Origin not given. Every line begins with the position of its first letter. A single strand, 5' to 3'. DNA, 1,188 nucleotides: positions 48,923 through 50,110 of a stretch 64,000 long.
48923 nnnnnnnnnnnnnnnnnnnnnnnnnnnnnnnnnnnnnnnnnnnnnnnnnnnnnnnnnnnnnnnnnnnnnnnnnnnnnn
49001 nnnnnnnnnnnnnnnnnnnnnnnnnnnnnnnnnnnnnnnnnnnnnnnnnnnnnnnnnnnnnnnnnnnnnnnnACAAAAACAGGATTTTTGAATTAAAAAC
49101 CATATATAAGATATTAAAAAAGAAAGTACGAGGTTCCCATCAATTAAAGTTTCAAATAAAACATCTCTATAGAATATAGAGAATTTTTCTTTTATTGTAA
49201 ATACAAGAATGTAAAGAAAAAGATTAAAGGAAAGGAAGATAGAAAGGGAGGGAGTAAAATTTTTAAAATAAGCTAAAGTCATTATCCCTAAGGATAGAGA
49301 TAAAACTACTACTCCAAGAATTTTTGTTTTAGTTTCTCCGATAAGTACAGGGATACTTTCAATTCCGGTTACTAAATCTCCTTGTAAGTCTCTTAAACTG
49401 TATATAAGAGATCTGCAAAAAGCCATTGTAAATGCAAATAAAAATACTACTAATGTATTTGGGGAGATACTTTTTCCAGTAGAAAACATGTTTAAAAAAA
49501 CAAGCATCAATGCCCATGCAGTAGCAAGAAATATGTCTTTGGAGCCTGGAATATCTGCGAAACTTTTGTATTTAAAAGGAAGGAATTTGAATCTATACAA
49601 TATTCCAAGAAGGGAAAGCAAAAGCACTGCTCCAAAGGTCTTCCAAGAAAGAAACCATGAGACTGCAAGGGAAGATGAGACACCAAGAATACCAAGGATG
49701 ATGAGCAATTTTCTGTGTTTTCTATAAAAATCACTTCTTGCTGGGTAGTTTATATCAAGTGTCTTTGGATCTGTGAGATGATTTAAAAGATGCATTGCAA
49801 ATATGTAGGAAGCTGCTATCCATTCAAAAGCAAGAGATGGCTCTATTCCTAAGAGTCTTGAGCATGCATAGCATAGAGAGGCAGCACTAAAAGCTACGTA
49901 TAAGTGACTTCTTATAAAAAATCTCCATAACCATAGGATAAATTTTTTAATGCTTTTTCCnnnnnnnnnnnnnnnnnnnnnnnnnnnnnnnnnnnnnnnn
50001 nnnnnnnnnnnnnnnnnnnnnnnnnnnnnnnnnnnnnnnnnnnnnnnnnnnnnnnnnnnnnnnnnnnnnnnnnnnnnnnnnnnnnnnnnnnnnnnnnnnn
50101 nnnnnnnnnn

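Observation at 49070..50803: IspH (LytB) fused in-frame to a UbiA-superfamily membrane prenyltransferase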

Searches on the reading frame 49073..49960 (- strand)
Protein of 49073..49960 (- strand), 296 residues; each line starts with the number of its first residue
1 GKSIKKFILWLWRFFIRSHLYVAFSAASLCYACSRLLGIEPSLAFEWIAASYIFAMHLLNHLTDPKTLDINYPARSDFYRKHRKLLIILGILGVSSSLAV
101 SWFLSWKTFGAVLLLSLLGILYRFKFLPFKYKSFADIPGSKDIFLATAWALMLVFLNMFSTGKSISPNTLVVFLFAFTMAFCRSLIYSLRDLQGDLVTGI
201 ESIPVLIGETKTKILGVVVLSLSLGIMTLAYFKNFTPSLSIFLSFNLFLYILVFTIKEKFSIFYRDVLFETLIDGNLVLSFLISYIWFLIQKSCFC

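Call 3: search_protein_families(library=pfam, proteins=[window:49073-49960:-], max_evalue=1)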
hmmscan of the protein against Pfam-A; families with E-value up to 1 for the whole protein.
window:49073-49960:- (296 aa): 1 family
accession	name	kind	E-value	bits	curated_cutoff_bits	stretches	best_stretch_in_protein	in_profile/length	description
PF01040.23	UbiA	-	7.7e-14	52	34.2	1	29-254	9-232/250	UbiA prenyltransferase family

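Call 4: search_protein_families(library=ncbifam, proteins=[window:49073-49960:-], max_evalue=1)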
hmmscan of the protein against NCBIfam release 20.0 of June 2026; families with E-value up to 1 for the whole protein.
window:49073-49960:- (296 aa): 12 families
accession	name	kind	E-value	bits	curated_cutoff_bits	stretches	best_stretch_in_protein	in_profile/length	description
NF009523.0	PRK12884.1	equivalog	4.1e-09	36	269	1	85-237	83-222/279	prenyltransferase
NF010117.0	PRK13591.1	equivalog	1.8e-08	33.8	238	1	17-248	35-260/307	prenyltransferase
NF009521.0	PRK12882.1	equivalog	1.6e-07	30.8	296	1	162-235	153-226/280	geranylgeranylglycerol-phosphate geranylgeranyltransferase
NF009513.0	PRK12872.1-3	equivalog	1.7e-07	31.1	288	1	83-262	98-267/293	prenyltransferase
NF009512.0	PRK12872.1-1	equivalog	3.3e-06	26.9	278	1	168-256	175-258/303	geranylgeranylglycerol-phosphate geranylgeranyltransferase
TIGR01476.1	chlor_syn_BchG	subfamily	9.7e-06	25.2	212.3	1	86-231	86-226/283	(bacterio)chlorophyll synthase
NF005742.0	PRK07566.1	equivalog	6.5e-05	22.2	313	1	89-234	116-257/315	chlorophyll synthase ChlG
NF009522.0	PRK12883.1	equivalog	0.00041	19.9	353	1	82-219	80-206/279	geranylgeranylglycerol-phosphate geranylgeranyltransferase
NF009525.0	PRK12887.1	equivalog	0.00058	19.3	226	1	59-254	73-271/310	homogentisate phytyltransferase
NF009524.0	PRK12886.1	equivalog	0.00076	18.9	387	1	171-243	167-239/291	prenyltransferase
NF004751.0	PRK06080.1-3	equivalog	0.018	14.6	264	1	165-245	172-252/296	1,4-dihydroxy-2-naphthoate polyprenyltransferase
NF009058.0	PRK12392.1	subfamily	0.021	13.9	494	1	153-252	165-267/333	bacteriochlorophyll c synthase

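Call 24: search_solved_structures(query=A2, max_evalue=1, show_alignments=3)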
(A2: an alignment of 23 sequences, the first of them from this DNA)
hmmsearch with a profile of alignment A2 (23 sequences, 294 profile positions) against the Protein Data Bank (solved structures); distinct sequences matched with E-value up to 1: 1.
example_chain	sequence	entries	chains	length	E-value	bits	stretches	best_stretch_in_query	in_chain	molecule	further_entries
4od4_A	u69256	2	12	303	0.075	15.5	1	190-286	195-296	4-hydroxybenzoate octaprenyltransferase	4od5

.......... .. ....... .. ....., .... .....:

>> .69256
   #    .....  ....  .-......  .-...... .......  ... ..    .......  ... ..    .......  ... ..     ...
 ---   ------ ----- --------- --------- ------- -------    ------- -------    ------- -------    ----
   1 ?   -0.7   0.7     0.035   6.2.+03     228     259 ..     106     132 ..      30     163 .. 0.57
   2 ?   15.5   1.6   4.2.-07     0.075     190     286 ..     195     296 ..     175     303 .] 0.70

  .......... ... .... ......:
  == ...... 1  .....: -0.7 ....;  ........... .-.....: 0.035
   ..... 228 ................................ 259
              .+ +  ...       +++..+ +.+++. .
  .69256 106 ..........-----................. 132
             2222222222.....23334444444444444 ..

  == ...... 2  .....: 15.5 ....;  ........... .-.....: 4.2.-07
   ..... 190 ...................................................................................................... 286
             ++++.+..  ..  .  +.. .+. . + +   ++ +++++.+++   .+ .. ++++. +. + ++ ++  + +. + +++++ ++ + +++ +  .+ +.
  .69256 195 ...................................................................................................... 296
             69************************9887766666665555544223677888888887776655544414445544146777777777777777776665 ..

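Call 28: find_related_loci(query=A3, collection=genome_contigs, flank=8000)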
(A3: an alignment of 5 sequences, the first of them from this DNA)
Query A3 (295 aa) in genome_contigs; peptide patterns used: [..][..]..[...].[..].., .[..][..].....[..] (x = any residue, [..] = any of these).
38 stretches matched a pattern; 12 encode a relative of the query (tblastn E <= 1e-3); 12 distinct loci.
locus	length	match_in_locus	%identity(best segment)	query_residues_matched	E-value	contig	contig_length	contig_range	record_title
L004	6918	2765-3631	70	3-289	2e-128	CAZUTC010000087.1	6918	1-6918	MAG TPA_asm: uncultured bacterium isolate binchicken_co349_126 genome assembly, contig: NODE_4441_length_6918_cov_11.951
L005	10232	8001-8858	46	1-284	2e-76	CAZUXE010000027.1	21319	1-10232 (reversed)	MAG TPA_asm: uncultured bacterium isolate binchicken_co67_275 genome assembly, contig: NODE_2474_length_21319_cov_8.8064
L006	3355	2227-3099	44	1-289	3e-76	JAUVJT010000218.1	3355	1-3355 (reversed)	MAG: Candidatus Stahlbacteria bacterium isolate CSMAG_461 CSMAG_461_k127_1823077_length_3355_cov_10.0000, whole genome s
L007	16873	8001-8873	46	2-290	2e-74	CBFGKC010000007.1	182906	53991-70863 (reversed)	MAG: candidate division WOR-3 bacterium isolate V_C2H3O2Na_Bin.72.optimized.1 genome assembly, contig: NODE_7_length_182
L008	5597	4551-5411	44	6-290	7e-72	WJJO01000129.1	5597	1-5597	MAG: candidate division WOR-3 bacterium isolate RBin_337 k141_1393185, whole genome shotgun sequence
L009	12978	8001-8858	46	1-284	2e-71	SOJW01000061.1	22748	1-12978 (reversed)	MAG: Candidatus Stahlbacteria bacterium isolate E44_bin36 NODE_688_length_22748_cov_6.785705, whole genome shotgun seque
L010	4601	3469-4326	46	1-284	7e-70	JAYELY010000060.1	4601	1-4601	MAG: candidate division WOR-3 bacterium isolate MAG095 MAG095_60, whole genome shotgun sequence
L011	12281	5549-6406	46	1-284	6e-67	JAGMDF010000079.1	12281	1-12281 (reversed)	MAG: candidate division WOR-3 bacterium isolate RS_17_4 ZL495.bin.4.fa_79, whole genome shotgun sequence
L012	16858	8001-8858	43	1-284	2e-66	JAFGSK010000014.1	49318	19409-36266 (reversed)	MAG: candidate division WOR-3 bacterium isolate Zod_Metabat.887 k87_1374998, whole genome shotgun sequence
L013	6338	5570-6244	52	1-222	1e-63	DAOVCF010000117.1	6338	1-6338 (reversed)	MAG TPA_asm: Candidatus Stahlbacteria bacterium isolate CSMAG_1024 CSMAG_1024_k141_1145371_length_6338_cov_19.0000, whol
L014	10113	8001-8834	42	13-287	5e-57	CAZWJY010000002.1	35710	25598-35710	MAG TPA_asm: uncultured bacterium isolate binchicken_co349_111 genome assembly, contig: NODE_186_length_35710_cov_15.329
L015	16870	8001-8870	27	1-283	2e-29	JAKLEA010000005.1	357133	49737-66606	MAG: Planctomycetota bacterium isolate RA.bin122 RA.bin122_5, whole genome shotgun sequence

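Call 29: search_protein_representatives(alignment_id=A2)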
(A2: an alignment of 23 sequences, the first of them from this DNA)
Query: 23 sequences, 294 profile positions. Proteins with E-value up to 0.001 (for the whole library): 6880; up to 1e-10: 2367; up to 1e-30: 465. The best 150 are listed.
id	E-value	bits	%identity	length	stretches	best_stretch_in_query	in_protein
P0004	1.7e-105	368.8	-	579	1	2-293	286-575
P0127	7.3e-105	366.8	-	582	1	7-292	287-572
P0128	2.0e-102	358.8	-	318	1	8-293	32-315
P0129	9.6e-100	350.0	-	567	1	6-293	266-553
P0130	1.3e-99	349.6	-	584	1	4-293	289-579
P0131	2.2e-98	345.5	-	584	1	8-293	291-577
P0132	8.0e-98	343.7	-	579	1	4-292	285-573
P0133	1.3e-97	342.9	-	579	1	3-292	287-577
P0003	1.2e-96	339.8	-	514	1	4-293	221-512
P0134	1.9e-96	339.2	-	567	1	7-292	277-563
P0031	1.1e-95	336.7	-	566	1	3-293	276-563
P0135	5.6e-95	334.3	-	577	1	4-293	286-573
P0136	3.9e-94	331.6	-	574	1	6-290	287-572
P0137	3.1e-93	328.6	-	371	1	6-292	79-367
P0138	3.9e-93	328.3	-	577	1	6-293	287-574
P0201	2.2e-71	256.9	-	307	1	4-291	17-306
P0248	8.3e-61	222.2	-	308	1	8-292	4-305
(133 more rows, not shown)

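Call 39: predict_structure(alignment_id=A2)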
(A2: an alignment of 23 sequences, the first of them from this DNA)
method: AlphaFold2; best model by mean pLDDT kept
length: 295 residues; sequences in the alignment: 23
mean_pLDDT: 93.7   pTM: 0.91
mean pLDDT of the five models: 93.7, 92.8, 92.5, 92.5, 92.2
residues with pLDDT >= 90: 256; 70-90: 31; 50-70: 7; < 50: 1
segments of 3 or more residues with pLDDT < 50: none
pLDDT, mean of each block of 10 residues (from residue 1): 94 94 98 98 98 94 91 92 96 98 97 95 82 89 96 97 96 98 95 91 96 98 98 97 97 76 76 97 97 86
secondary structure, 60 per line:
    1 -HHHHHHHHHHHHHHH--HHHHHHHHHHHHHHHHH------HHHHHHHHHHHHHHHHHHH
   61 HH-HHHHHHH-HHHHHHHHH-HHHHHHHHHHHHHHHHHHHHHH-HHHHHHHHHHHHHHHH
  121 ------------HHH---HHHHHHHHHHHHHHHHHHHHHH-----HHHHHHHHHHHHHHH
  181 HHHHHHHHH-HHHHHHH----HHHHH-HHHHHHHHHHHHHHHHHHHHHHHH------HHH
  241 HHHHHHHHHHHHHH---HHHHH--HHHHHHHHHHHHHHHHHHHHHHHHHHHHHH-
elements in order: H2-16 H19-35 H42-62 H64-70 H72-80 H82-103 H105-120 H139-160 H166-189 H191-197 H202-206 H208-231 H238-254 H258-262 H265-294

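Call 42: fold_search(model_id=the predicted structure, library=pdb)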
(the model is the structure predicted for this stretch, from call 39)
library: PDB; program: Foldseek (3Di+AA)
matches with E <= 10: 245; with E <= 0.001: 9
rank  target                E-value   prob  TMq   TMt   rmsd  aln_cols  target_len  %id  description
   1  6m31_A                7.2e-05  1.00  0.55  0.57   6.5       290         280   15  Structural and Functional Insights into an Archaeal Lipid Synthase (released 2021-02-03)
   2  7bpu_A                1.1e-04  1.00  0.52  0.54   7.1       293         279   15  Structural and mechanistic insights into the biosynthesis of Digeranylgeranylglyceryl phosphate synthase in membranes (released 2021-04-14)
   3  4tq4_B                3.8e-04  1.00  0.57  0.58   6.0       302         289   15  Structure of a UbiA homolog from Archaeoglobus fulgidus bound to DMAPP and Mg2+ (released 2014-07-16)
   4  4od4_A                4.7e-04  1.00  0.63  0.67   5.3       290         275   14  Apo structure of a UbiA homolog from Aeropyrum pernix K1 (released 2014-03-19)
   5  4tq4_A                5.1e-04  1.00  0.60  0.61   5.3       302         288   16  Structure of a UbiA homolog from Archaeoglobus fulgidus bound to DMAPP and Mg2+ (released 2014-07-16)
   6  4tq3_A                6.6e-04  1.00  0.65  0.67   4.6       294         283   17  Structure of a UbiA homolog from Archaeoglobus fulgidus bound to GPP and Mg2+ (released 2014-07-16)
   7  4tq4_D                6.9e-04  1.00  0.59  0.60   5.8       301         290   16  Structure of a UbiA homolog from Archaeoglobus fulgidus bound to DMAPP and Mg2+ (released 2014-07-16)
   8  4tq3_B                7.2e-04  1.00  0.58  0.60   6.2       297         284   16  Structure of a UbiA homolog from Archaeoglobus fulgidus bound to GPP and Mg2+ (released 2014-07-16)
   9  4tq4_C                7.8e-04  1.00  0.64  0.66   4.8       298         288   18  Structure of a UbiA homolog from Archaeoglobus fulgidus bound to DMAPP and Mg2+ (released 2014-07-16)
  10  8djk_B                2.0e-03  1.00  0.52  0.54   6.1       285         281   16  HMGCR-UBIAD1 Complex State 2 (released 2022-08-03)
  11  4od5_A                2.3e-03  1.00  0.59  0.63   5.7       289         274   13  Substrate-bound structure of a UbiA homolog from Aeropyrum pernix K1 (released 2014-03-19)
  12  4tq6_B                3.1e-03  1.00  0.57  0.62   6.5       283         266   15  Structure of a UbiA homolog from Archaeoglobus fulgidus bound to Cd2+ (released 2014-07-16)
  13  4tq5                  4.9e-03  1.00  0.60  0.64   5.6       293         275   18  Structure of a UbiA homolog from Archaeoglobus fulgidus (released 2014-07-16)
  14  4tq6_A                8.2e-03  1.00  0.54  0.59   6.3       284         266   17  Structure of a UbiA homolog from Archaeoglobus fulgidus bound to Cd2+ (released 2014-07-16)
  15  3p41                  2.2e-01  0.99  0.46  0.48   7.5       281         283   13  Crystal structure of polyprenyl synthetase from pseudomonas fluorescens pf-5 complexed with magnesium and isoprenyl pyro (released 2010-10-20)
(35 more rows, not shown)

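Call 54: find_encoding_contigs(protein=P0201, flank=5000, max_places=2)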
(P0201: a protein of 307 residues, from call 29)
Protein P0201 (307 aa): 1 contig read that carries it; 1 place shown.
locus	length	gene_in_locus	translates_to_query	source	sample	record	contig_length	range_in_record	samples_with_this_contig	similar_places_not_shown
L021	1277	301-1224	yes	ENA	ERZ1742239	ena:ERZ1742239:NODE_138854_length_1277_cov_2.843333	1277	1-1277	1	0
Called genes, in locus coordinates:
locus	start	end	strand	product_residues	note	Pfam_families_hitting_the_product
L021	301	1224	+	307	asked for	PF01040:UbiA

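Call 55: find_encoding_contigs(protein=P0248, flank=5000, max_places=2)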
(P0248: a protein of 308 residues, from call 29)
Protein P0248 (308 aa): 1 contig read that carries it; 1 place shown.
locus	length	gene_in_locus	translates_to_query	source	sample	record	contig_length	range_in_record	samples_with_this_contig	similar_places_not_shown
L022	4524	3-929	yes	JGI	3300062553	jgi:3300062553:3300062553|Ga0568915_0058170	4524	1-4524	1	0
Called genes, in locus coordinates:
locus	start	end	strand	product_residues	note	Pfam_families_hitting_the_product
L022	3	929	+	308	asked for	PF01040:UbiA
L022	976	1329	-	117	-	PF08899:DUF1844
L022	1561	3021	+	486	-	PF16822:ALGX (faint), PF13472:Lipase_GDSL_2 (faint)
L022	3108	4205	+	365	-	PF00724:Oxidored_FMN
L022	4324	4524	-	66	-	?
